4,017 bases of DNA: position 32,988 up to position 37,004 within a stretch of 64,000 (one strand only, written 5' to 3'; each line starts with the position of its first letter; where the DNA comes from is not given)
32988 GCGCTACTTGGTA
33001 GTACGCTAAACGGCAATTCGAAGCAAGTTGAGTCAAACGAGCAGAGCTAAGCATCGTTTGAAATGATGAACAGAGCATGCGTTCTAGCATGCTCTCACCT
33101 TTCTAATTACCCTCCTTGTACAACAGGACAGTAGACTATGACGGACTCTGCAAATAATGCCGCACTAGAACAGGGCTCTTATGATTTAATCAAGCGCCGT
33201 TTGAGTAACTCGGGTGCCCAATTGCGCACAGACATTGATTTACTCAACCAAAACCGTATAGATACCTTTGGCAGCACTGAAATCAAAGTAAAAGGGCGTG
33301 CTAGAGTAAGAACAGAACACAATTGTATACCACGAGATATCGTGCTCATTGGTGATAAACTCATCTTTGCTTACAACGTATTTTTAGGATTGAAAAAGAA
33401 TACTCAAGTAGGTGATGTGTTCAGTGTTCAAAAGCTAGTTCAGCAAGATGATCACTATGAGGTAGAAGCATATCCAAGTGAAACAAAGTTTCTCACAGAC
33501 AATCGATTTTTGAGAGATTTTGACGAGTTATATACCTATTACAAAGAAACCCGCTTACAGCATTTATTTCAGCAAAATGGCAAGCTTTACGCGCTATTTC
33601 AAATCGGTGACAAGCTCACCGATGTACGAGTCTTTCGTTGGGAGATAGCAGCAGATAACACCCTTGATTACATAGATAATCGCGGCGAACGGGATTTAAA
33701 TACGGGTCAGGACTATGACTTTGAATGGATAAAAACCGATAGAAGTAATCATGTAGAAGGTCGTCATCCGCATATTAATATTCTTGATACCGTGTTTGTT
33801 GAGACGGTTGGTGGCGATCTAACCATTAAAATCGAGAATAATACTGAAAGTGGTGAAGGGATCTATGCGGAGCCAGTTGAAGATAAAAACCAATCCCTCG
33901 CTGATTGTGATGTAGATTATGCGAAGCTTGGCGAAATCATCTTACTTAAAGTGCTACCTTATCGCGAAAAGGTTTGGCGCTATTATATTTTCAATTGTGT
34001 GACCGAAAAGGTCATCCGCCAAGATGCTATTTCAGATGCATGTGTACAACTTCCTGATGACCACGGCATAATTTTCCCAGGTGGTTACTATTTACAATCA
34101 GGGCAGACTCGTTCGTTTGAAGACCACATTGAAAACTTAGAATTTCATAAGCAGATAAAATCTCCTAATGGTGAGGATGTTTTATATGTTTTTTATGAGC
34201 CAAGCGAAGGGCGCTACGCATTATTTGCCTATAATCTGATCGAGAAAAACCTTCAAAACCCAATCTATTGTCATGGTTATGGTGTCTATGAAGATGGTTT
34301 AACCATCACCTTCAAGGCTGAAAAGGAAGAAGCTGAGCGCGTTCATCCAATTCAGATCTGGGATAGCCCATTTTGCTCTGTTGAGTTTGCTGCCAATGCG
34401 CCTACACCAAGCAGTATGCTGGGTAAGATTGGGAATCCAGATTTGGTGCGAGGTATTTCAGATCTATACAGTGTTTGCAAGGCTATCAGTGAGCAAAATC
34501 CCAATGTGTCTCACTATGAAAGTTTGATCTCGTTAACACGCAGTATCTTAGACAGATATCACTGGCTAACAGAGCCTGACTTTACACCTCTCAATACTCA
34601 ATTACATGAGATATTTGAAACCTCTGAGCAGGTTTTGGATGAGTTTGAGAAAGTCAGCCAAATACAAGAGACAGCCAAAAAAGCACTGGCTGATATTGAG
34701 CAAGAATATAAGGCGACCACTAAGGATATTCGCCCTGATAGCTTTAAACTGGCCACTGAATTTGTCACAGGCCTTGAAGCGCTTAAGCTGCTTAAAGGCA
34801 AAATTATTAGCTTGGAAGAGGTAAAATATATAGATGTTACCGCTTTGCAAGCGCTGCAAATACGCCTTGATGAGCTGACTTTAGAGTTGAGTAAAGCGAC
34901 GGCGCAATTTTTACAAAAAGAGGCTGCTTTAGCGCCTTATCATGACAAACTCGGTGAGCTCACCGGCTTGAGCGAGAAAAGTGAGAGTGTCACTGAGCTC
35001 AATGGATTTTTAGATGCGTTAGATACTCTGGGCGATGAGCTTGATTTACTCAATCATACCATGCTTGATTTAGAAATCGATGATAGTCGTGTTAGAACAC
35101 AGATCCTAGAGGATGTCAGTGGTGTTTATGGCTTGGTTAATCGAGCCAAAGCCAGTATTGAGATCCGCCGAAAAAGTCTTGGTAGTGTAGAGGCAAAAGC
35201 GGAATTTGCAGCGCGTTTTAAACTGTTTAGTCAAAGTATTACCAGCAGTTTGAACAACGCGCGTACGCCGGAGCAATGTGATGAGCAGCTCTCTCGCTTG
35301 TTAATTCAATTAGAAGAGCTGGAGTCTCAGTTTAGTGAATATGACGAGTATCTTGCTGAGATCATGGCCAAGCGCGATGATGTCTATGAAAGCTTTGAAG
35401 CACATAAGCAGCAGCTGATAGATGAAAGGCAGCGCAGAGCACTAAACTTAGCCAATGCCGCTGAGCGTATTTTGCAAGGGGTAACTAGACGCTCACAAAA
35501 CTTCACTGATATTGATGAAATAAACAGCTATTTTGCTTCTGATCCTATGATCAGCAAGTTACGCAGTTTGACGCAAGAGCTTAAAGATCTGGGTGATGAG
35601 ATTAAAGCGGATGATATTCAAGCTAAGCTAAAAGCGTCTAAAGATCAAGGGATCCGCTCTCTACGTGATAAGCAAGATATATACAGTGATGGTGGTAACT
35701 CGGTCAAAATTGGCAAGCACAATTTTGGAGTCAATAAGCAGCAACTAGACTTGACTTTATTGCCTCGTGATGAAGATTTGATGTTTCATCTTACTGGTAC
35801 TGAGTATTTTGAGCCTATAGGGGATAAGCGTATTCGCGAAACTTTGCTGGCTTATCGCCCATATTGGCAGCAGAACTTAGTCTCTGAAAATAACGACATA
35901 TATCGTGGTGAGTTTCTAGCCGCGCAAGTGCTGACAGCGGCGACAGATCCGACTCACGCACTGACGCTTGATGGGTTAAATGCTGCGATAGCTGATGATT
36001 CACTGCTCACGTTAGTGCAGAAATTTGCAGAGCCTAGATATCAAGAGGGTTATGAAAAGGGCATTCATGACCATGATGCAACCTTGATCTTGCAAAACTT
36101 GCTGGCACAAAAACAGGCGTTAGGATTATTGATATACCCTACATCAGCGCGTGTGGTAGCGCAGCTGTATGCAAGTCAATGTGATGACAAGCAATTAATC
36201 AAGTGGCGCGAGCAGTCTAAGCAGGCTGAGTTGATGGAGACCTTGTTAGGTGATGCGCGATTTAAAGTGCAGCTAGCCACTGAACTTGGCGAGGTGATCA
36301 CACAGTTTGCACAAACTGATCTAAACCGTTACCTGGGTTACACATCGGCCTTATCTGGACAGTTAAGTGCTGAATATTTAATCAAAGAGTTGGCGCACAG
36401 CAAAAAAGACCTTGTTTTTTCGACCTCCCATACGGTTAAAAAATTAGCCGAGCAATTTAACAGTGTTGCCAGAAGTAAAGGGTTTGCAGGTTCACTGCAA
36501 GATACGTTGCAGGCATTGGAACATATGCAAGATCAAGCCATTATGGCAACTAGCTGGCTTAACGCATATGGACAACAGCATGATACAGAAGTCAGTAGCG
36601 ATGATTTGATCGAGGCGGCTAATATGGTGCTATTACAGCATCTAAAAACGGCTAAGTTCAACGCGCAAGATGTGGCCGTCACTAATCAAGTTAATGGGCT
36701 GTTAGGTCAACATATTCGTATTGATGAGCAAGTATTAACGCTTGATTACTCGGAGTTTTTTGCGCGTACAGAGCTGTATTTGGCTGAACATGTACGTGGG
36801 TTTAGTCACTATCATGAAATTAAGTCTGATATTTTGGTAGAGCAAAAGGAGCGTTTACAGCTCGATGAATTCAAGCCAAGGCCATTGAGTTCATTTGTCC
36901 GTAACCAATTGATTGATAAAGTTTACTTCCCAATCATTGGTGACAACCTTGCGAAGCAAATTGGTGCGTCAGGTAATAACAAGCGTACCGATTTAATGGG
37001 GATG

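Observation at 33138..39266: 2042-aa protein: beta-rich N-domain, ~850-aa helical region, single MoxR/AAA_5-like ATPase, Q-rich coiled-coil tail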

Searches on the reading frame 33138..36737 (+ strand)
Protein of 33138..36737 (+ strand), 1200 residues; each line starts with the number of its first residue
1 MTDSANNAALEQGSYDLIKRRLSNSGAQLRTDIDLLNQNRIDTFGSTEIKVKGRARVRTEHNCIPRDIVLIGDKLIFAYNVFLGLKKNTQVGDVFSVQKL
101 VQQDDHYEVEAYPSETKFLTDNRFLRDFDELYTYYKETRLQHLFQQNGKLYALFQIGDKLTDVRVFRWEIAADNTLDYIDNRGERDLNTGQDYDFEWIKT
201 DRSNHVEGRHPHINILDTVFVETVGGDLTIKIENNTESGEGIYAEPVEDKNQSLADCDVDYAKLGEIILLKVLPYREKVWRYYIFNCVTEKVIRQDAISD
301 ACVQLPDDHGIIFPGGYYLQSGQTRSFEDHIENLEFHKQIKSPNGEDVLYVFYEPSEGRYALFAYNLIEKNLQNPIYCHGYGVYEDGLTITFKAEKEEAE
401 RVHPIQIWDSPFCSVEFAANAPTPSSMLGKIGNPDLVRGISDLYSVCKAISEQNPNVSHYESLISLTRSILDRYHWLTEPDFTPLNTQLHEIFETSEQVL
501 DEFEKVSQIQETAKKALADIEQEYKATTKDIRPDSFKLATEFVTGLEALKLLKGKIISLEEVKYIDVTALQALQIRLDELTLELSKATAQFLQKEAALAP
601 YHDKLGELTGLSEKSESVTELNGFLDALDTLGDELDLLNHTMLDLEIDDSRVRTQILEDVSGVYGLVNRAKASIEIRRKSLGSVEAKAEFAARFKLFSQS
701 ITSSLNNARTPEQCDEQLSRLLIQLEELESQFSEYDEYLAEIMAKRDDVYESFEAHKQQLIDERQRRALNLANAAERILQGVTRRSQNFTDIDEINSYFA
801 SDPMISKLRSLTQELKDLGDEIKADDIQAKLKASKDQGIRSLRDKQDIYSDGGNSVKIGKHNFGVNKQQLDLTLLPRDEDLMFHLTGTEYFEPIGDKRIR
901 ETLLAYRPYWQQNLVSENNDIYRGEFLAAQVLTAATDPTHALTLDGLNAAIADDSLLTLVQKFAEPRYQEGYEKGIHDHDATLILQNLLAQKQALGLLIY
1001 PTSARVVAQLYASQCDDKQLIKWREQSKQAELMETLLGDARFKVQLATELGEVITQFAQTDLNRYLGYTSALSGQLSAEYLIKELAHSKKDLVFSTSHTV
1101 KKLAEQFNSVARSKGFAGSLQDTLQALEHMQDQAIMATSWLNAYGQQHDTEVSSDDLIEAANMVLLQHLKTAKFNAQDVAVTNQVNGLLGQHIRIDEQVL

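Call 39: predict_structure(alignment_id=A1)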
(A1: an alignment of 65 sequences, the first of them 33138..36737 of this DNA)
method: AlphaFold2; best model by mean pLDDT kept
length: 1200 residues; sequences in the alignment: 65
mean_pLDDT: 79.9   pTM: 0.46
mean pLDDT of the five models: 79.9, 78.8, 78.6, 75.2, 72.9
residues with pLDDT >= 90: 169; 70-90: 855; 50-70: 143; < 50: 33
segments of 3 or more residues with pLDDT < 50: 1-12, 679-685, 847-853
pLDDT, mean of each block of 10 residues (from residue 1): 37 71 87 87 78 86 87 88 64 87 86 75 88 82 87 85 89 88 74 81 81 86 82 60 81 82 88 88 86 85 79 81 72 77 78 83 81 83 88 73 88 77 74 80 84 74 85 85 87 88 80 81 83 76 80 82 78 84 79 74 73 62 71 70 68 73 72 59 49 71 77 78 71 62 77 81 81 85 79 79 84 81 81 77 51 55 57 67 71 77 73 72 89 81 86 91 84 88 91 88 93 91 91 80 89 94 87 91 86 89 91 88 90 93 81 86 92 84 85 87
secondary structure, 60 per line:
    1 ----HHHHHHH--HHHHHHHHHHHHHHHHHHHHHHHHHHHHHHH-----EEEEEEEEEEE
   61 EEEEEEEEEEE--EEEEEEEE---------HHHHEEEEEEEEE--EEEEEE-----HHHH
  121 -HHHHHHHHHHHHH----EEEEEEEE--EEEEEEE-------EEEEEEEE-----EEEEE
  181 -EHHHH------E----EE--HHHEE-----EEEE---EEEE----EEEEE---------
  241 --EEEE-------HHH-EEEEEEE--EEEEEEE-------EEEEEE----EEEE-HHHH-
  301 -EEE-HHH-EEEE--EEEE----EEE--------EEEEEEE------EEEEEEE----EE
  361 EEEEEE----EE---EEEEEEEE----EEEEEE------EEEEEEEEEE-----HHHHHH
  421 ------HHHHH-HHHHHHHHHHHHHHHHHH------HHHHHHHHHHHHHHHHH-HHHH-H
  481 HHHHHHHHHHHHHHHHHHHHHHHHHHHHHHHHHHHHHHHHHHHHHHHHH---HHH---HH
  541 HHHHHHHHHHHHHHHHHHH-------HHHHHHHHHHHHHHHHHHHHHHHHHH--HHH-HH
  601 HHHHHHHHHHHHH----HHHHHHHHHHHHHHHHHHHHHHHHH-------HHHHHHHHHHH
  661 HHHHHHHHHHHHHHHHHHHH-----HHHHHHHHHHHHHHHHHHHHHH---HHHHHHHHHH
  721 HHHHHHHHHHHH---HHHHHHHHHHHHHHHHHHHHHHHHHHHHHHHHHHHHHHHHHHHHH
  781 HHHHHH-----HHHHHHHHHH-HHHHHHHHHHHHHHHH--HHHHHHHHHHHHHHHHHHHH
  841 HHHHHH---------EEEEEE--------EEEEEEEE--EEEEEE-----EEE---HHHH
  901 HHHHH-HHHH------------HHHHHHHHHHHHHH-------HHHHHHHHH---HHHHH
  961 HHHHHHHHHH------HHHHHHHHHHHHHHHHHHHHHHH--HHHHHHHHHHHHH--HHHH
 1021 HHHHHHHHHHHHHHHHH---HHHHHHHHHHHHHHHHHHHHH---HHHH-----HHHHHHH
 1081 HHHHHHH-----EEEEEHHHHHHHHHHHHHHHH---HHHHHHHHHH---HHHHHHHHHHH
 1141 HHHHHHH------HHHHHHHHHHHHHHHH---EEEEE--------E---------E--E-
elements in order (helices of 4 or more, strands of 3 or more residues): H5-11 H14-44 E50-71 E74-81 H91-94 E95-103 E106-111 H117-120 H122-134 E139-146 E149-155 E163-170 E176-180 H183-186 E212-215 E219-222 E227-231 E243-246 E258-264 E267-273 E281-286 E291-294 H296-299 E302-304 E310-313 E316-319 E324-326 E335-341 E348-354 E359-366 E376-383 E388-393 E400-409 H415-420 H427-431 H433-450 H457-473 H475-478 H480-529 H539-559 H567-592 H599-613 H618-642 H650-680 H686-707 H711-732 H736-786 H792-801 H803-818 H821-846 E856-861 E870-877 E880-885 E891-893 H897-905 H907-910 H923-936 H944-952 H956-970 H977-999 H1002-1014 H1017-1037 H1041-1061 H1065-1068 H1074-1087 E1093-1097 H1098-1113 H1117-1126 H1130-1147 H1154-1169 E1173-1177
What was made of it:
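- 33222..34562 (+): aa 29-475: DUF3686, an N-terminal helix followed by a beta-propeller-like domain of about 28 strands. AlphaFold model with pLDDT about 80-88 (call 39).
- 34926..35177 (+): aa 597-680: DUF7902, within the long-helix arm (aa 415-846). Helices in the model (call 39).
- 35703..36647 (+): aa 856-1170: a small beta subdomain (856-893) plus a compact helical domain (897-1170). AlphaFold model; pLDDT is about 90 for aa 930-1170 (call 39).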

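Call 68: fold_search(model_id=the predicted structure, library=pdb)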
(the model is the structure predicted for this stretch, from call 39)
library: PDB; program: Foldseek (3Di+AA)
matches with E <= 10: 684; with E <= 0.001: 28
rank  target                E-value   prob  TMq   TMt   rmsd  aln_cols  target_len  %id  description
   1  8hmf_D                8.6e-07  1.00  0.11  0.10  34.9      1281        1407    9  head module state 2 of Tetrahymena IFT-A (released 2023-06-14)
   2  8glv_DA               3.9e-06  0.99  0.10  0.04  45.9      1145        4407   11  96-nm repeat unit of doublet microtubules from Chlamydomonas reinhardtii flagella (released 2023-05-31)
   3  7k58_C                6.9e-06  0.91  0.08  0.04  61.2      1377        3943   10  Structure of outer-arm dyneins bound to microtubule with microtubule binding state 1(MTBS-1) (released 2021-09-29)
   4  9a2d_C                1.0e-05  0.85  0.07  0.07  40.5       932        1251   10  Modeling of the ciliary Intraflagellar transport-A complex (released 2024-05-10)
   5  9e2g_2C               4.8e-05  0.99  0.07  0.12  28.2       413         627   11  Cryo-EM structure of 48 nm repeat of microtubule doublet from T. brucei flagellum (released 2025-03-12)
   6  9n73_LI               6.6e-05  0.97  0.10  0.16  35.1       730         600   10  SSU processome maturation and disassembly, State G (released 2025-10-29)
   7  9e5c_7g               8.1e-05  1.00  0.12  0.23  25.2       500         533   10  Cryo-EM structure of 96 nm repeat of microtubule doublet from T. brucei flagellum (released 2025-03-12)
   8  1xi4_A                1.6e-04  0.75  0.10  0.08  48.0      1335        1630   11  Clathrin D6 Coat (released 2004-11-02)
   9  1k32_A                1.8e-04  0.99  0.08  0.09  24.0       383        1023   11  Crystal structure of the tricorn protease (released 2001-12-05)
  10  8pu0_A                2.1e-04  1.00  0.13  0.13  16.3       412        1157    7  Cryo-EM structure of human Elp123 in complex with tRNA, desulpho-CoA, 5'-deoxyadenosine and methionine (released 2024-04-17)
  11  9e2g_2B               2.6e-04  0.98  0.10  0.16  19.8       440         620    9  Cryo-EM structure of 48 nm repeat of microtubule doublet from T. brucei flagellum (released 2025-03-12)
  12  5o3w_C                3.0e-04  0.99  0.10  0.14  26.0       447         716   12  Structural characterization of the fast and promiscuous macrocyclase from plant - PCY1-S562A bound to Presegetalin A1 (released 2018-02-07)
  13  5o3w_B                3.3e-04  0.97  0.10  0.14  26.1       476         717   13  Structural characterization of the fast and promiscuous macrocyclase from plant - PCY1-S562A bound to Presegetalin A1 (released 2018-02-07)
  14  7k5b_C                3.4e-04  0.51  0.08  0.04  61.4      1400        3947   10  Structure of outer-arm dynein bound to microtubule doublet in microtubule binding state 2 (MTBS-2) (released 2021-09-29)
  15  5ods_A                3.7e-04  0.96  0.11  0.19  25.0       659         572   10  Structure of a phosphoprotein-protein complex (released 2018-03-14)
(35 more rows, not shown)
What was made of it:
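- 33222..34562 (+): The best Foldseek PDB hits are beta-propeller proteins such as IFT-A, clathrin heavy chain, tricorn and prolyl oligopeptidase (probability 0.9-1.0, E 1e-7 to 1e-3, low TM-scores) (call 68).
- The N-terminal domain is propeller-like, a typical partner-binding fold (call 68).
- Tried and rejected: Foldseek was needed to see the propeller (call 68), and its TM-scores are low because the multi-domain model cannot be superposed as a whole.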

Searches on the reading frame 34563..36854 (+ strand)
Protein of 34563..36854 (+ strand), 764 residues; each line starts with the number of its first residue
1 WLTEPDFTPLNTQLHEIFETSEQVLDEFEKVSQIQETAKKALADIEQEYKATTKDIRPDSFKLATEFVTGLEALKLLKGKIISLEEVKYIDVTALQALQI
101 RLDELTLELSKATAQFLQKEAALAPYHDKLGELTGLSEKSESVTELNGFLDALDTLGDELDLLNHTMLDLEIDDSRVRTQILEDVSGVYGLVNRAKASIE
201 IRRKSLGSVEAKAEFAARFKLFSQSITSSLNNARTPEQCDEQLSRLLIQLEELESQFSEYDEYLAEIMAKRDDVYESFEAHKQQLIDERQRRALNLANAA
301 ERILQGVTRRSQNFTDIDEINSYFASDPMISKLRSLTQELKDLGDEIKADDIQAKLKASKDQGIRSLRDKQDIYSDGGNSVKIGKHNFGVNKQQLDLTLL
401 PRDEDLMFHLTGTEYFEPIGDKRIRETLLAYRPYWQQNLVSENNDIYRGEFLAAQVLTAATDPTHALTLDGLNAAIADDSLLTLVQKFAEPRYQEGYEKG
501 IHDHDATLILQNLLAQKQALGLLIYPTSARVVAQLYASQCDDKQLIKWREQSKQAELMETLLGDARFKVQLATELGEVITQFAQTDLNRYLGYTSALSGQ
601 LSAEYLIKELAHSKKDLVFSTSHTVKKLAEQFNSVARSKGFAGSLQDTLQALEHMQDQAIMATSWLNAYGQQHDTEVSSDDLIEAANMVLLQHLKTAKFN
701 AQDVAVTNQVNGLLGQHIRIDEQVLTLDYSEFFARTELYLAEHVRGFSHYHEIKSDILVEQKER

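Call 42: search_protein_families(library=pfam, proteins=[window:34563-36854:+], max_evalue=5)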
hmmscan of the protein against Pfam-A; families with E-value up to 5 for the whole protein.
window:34563-36854:+ (764 aa): 4 families
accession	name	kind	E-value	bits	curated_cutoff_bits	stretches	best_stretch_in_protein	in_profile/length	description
PF25472.1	DUF7902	-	2e-21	76.4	26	1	122-205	2-85/85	Domain of unknown function (DUF7902)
PF05596.16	Taeniidae_ag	-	0.022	15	31.9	1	316-348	6-38/55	Taeniidae antigen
PF11140.13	DUF2913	-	0.11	12.6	23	1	604-702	35-131/207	Protein of unknown function (DUF2913)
PF06419.17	COG6_N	-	2.9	8.5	27.4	0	15-59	22-66/114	Conserved oligomeric complex COG6, N-terminal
